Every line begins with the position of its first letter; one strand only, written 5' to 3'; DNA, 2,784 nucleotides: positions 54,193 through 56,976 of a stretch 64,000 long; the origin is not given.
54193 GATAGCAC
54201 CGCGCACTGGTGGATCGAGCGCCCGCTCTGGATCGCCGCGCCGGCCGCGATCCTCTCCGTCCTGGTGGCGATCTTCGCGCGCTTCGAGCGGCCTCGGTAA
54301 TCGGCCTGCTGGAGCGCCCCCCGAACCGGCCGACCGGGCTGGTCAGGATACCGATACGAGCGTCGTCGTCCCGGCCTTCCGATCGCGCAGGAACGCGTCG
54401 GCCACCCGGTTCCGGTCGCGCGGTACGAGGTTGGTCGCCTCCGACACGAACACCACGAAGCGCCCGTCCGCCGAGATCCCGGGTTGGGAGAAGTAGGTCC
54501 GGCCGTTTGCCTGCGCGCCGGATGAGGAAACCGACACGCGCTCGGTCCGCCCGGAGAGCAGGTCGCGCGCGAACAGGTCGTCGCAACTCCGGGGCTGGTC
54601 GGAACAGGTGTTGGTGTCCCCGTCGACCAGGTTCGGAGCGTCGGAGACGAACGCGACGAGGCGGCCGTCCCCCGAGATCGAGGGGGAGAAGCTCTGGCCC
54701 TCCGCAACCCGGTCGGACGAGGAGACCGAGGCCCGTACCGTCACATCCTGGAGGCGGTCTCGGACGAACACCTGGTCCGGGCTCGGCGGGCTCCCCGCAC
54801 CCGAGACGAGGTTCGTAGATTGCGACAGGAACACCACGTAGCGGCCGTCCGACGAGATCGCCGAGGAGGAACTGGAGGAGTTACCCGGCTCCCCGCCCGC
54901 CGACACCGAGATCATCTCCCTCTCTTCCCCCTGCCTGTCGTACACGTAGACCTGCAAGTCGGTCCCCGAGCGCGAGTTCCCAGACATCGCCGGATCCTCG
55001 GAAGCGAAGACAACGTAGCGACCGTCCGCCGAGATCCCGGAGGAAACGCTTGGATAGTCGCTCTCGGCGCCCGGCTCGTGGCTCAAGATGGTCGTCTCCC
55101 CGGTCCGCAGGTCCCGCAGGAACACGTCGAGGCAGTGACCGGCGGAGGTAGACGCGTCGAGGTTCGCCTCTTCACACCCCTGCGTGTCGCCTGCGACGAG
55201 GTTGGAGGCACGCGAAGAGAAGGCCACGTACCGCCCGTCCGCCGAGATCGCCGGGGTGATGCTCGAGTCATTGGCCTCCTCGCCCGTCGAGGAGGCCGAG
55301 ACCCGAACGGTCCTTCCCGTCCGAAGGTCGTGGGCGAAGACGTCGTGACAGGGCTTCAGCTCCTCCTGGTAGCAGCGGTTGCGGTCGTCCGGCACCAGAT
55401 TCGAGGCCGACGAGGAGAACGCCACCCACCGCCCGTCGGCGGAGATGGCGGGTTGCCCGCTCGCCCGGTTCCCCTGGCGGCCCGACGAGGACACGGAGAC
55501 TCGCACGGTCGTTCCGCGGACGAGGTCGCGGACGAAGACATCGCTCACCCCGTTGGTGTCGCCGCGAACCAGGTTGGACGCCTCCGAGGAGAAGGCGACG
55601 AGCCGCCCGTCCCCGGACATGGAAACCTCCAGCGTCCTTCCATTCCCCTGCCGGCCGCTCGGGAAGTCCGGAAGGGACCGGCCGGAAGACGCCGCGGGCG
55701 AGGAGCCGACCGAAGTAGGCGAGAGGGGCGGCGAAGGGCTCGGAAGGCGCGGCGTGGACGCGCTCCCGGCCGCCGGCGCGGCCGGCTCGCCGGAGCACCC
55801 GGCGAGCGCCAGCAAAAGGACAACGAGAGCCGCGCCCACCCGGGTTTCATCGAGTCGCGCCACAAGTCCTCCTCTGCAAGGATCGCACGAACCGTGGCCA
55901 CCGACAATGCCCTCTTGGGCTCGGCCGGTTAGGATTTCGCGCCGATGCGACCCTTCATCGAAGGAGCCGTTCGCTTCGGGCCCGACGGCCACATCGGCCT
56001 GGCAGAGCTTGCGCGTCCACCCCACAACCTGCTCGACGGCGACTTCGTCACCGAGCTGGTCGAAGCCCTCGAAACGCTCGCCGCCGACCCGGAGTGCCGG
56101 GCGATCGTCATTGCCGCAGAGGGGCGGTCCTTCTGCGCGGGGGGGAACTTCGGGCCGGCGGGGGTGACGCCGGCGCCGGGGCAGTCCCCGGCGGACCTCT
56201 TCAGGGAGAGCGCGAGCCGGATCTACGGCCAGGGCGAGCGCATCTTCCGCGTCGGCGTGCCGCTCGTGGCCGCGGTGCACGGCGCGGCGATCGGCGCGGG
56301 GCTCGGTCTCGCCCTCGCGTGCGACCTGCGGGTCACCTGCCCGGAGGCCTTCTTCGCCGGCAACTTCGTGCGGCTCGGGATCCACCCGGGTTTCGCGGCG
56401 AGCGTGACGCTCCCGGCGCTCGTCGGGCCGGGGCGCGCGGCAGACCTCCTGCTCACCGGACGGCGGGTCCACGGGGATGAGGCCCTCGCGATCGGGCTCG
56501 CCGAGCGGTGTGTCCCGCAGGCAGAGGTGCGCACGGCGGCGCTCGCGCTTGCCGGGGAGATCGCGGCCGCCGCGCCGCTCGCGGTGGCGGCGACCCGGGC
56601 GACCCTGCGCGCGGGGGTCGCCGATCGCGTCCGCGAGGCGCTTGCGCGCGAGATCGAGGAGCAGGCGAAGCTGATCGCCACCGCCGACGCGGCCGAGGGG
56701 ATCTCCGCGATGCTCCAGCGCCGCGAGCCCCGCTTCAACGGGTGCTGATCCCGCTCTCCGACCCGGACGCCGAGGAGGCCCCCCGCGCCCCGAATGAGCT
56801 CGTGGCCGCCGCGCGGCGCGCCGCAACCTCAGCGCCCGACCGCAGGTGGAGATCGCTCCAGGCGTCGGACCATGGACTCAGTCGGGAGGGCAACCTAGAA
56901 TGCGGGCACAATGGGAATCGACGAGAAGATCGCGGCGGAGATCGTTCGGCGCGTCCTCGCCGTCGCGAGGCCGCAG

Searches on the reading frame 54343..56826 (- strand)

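Call 55: search_protein_families(library=pfam, proteins=[window:54343-56826:-], max_evalue=0.0001)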
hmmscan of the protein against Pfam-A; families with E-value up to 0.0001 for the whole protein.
window:54343-56826:- (827 aa): 1 family
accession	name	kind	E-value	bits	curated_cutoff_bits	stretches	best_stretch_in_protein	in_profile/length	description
PF07676.18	PD40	-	8.4e-20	70.6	20.9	0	456-474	11-29/38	WD40-like Beta Propeller Repeat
